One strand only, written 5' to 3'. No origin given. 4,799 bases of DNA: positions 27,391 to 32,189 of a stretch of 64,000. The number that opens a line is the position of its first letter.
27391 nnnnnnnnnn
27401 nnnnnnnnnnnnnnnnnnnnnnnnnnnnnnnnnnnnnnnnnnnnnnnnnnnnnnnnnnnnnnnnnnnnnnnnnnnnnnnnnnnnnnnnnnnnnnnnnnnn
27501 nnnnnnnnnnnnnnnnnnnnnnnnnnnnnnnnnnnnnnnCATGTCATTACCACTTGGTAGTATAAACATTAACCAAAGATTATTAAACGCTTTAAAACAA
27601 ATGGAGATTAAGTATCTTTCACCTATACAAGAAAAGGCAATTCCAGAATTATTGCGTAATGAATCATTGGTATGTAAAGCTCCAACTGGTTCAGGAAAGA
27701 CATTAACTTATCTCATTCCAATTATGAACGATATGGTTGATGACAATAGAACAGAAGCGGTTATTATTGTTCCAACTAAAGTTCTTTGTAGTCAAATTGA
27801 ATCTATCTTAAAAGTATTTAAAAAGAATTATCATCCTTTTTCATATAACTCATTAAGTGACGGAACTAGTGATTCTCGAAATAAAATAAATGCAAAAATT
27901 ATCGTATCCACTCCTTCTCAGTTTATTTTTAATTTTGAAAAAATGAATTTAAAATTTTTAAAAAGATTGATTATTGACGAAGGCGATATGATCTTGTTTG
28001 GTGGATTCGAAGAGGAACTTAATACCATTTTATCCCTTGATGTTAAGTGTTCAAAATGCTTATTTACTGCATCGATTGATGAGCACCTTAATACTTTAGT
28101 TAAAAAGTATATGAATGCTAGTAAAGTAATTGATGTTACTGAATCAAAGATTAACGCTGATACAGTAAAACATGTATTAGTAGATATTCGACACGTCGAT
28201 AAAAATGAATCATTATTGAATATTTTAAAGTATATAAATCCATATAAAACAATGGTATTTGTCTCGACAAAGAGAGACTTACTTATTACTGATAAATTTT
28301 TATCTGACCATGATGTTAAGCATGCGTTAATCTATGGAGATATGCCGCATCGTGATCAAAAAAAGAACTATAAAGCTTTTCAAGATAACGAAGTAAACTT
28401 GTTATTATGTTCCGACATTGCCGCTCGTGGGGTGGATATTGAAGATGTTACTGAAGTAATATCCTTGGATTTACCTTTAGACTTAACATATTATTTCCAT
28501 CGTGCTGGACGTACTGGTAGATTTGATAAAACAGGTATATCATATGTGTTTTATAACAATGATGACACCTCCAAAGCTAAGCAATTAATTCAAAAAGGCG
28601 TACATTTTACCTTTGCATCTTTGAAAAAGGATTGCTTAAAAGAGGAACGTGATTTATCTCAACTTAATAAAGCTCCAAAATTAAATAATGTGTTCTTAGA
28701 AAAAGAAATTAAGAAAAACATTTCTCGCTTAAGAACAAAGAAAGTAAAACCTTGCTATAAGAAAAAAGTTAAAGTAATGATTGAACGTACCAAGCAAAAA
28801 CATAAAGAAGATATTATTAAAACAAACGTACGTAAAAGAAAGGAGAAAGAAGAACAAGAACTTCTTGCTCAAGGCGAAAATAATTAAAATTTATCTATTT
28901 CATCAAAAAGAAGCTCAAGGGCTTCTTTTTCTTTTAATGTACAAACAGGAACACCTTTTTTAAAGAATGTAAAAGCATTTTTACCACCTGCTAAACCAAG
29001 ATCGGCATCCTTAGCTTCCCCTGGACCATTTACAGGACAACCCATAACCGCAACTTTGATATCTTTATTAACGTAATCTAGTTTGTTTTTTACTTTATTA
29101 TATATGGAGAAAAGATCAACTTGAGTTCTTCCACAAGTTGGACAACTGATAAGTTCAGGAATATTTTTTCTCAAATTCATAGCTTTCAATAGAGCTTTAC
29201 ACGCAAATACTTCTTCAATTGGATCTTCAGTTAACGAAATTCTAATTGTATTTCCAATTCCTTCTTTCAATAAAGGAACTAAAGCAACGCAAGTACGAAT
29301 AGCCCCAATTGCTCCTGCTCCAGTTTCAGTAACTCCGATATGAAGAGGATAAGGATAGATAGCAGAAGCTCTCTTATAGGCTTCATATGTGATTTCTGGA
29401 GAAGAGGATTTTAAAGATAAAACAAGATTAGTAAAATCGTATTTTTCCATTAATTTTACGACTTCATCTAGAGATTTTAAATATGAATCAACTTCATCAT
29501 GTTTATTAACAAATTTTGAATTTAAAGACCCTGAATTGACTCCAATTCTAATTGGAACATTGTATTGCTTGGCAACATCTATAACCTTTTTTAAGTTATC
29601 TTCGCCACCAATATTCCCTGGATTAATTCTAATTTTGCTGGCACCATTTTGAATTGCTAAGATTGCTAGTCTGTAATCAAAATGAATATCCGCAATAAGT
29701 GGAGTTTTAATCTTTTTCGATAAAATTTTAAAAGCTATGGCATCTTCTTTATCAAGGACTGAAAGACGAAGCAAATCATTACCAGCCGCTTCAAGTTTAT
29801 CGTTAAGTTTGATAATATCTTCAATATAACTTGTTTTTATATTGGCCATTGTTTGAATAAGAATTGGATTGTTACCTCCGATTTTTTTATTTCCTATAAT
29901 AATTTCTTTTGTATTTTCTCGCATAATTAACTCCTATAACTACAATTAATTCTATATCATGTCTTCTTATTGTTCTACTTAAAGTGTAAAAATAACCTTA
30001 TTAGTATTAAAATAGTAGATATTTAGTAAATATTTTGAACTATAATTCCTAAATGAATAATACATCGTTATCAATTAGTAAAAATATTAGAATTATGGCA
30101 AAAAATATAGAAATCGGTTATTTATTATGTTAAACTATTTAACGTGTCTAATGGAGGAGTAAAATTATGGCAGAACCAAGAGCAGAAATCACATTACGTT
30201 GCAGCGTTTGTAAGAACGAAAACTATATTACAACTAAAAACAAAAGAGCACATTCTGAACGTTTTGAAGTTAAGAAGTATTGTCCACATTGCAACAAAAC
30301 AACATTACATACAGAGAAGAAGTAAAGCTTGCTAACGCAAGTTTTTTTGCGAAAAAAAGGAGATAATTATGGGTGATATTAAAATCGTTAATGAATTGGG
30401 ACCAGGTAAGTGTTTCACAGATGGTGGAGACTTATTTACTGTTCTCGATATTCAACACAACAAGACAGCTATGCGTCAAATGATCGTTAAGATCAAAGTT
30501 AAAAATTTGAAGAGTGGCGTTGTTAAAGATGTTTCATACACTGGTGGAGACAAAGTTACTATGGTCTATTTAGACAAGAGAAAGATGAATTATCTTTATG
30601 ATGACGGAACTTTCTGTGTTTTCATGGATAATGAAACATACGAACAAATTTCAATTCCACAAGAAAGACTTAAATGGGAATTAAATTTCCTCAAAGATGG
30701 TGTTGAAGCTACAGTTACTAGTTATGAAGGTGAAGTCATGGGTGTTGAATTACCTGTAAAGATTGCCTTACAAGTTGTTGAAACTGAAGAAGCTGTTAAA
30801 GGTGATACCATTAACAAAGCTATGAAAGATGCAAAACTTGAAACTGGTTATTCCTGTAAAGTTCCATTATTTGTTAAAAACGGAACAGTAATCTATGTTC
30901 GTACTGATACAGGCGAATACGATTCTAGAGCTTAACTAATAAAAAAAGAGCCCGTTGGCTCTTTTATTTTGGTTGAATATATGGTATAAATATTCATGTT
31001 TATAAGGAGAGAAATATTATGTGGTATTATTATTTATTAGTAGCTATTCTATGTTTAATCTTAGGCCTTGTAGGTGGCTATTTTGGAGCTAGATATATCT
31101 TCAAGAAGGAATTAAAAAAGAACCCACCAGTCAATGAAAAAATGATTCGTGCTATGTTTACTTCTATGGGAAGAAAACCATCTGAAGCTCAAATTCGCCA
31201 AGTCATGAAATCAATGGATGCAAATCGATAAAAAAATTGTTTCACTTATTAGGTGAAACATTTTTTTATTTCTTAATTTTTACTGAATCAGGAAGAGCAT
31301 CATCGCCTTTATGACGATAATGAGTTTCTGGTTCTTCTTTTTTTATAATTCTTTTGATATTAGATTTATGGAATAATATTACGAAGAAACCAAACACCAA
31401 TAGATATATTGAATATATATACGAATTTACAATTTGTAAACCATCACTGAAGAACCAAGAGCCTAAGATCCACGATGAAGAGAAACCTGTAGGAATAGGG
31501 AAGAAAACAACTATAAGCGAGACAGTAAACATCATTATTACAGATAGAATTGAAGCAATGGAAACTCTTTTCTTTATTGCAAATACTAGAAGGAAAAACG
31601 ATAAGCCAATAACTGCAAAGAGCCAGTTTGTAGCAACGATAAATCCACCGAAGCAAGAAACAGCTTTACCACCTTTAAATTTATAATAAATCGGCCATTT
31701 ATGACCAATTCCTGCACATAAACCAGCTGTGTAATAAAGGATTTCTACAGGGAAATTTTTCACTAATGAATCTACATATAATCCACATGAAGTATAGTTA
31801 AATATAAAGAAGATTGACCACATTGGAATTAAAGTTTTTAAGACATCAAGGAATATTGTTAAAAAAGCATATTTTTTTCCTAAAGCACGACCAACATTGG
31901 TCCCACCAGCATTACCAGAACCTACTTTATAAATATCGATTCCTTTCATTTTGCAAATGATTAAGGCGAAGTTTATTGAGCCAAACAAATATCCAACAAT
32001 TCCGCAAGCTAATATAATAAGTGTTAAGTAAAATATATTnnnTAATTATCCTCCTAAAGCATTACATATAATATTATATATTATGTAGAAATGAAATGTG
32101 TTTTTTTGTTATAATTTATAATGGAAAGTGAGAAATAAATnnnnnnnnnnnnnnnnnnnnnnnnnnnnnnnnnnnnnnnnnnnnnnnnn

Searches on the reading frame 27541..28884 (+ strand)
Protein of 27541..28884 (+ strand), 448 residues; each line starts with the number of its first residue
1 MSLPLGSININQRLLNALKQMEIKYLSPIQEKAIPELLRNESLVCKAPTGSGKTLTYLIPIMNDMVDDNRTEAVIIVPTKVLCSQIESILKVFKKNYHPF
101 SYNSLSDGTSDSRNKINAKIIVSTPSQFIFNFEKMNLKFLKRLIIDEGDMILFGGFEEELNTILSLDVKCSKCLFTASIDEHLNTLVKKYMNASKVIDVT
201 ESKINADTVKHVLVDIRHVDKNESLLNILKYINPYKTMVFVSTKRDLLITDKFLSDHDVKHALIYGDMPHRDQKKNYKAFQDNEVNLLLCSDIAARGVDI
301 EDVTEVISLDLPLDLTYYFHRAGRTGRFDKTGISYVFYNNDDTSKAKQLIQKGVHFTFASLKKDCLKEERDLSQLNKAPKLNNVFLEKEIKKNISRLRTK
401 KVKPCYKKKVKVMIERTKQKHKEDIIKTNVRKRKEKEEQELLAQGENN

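Call 80: search_protein_families(library=pfam, proteins=[window:27541-28884:+], max_evalue=0.00001)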
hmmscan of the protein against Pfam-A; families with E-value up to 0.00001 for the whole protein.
window:27541-28884:+ (448 aa): 3 families
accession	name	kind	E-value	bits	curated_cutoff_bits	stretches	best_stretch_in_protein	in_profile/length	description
PF00270.35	DEAD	-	5.3e-30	104.8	26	1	27-183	1-164/167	DEAD/DEAH box helicase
PF00271.37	Helicase_C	-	1.3e-24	87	23.5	1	221-328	2-109/110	Helicase conserved C-terminal domain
PF04851.21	ResIII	-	1e-10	42.2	22.5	1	26-147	4-133/164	Type III restriction enzyme, res subunit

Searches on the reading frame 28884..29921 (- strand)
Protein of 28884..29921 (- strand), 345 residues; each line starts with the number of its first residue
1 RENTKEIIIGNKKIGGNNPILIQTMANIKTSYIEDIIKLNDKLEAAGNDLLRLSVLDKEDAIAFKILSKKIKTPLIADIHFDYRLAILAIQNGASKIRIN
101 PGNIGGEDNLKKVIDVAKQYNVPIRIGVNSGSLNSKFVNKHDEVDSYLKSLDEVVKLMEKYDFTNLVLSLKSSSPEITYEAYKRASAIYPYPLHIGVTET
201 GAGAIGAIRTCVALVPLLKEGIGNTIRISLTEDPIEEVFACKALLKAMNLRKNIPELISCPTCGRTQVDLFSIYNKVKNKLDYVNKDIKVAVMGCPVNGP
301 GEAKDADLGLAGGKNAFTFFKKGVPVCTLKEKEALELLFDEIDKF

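Call 80: search_protein_families(library=pfam, proteins=[window:28884-29921:-], max_evalue=0.00001)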
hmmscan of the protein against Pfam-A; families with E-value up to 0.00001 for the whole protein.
window:28884-29921:- (345 aa): 1 family
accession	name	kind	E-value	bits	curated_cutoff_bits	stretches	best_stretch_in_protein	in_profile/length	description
PF04551.19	GcpE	-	3.3e-123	411.5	32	1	4-344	1-343/343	GcpE protein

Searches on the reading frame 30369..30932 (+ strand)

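Call 80: search_protein_families(library=pfam, proteins=[window:30369-30932:+], max_evalue=0.00001)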
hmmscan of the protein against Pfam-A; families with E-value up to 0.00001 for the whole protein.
window:30369-30932:+ (188 aa): 3 families
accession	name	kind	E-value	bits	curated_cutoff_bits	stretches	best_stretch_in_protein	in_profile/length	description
PF01132.26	EFP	-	1.8e-22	79.5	27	1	71-123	1-53/54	Elongation factor P (EF-P) OB domain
PF09285.17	Elong-fact-P_C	-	3.7e-21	75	25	1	133-187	2-56/56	Elongation factor P, C-terminal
PF08207.18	EFP_N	-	1.9e-12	47.4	23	1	7-63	2-58/58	Elongation factor P (EF-P) KOW-like domain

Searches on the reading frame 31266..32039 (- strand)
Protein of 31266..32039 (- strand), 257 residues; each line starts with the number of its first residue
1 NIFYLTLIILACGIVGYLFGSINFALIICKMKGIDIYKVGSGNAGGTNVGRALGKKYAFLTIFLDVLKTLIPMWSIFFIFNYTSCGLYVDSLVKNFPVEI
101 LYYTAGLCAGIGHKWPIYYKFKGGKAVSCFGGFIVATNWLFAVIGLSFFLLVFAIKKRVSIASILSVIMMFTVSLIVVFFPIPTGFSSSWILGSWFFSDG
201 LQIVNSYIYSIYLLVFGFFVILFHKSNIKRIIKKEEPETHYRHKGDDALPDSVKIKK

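Call 80: search_protein_families(library=pfam, proteins=[window:31266-32039:-], max_evalue=0.00001)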
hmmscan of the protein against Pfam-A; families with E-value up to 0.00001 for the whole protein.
window:31266-32039:- (257 aa): 1 family
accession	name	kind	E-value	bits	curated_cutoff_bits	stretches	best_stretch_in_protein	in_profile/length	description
PF02660.20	G3P_acyltransf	-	1.2e-42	146.2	24.1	1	15-231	1-164/164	Glycerol-3-phosphate acyltransferase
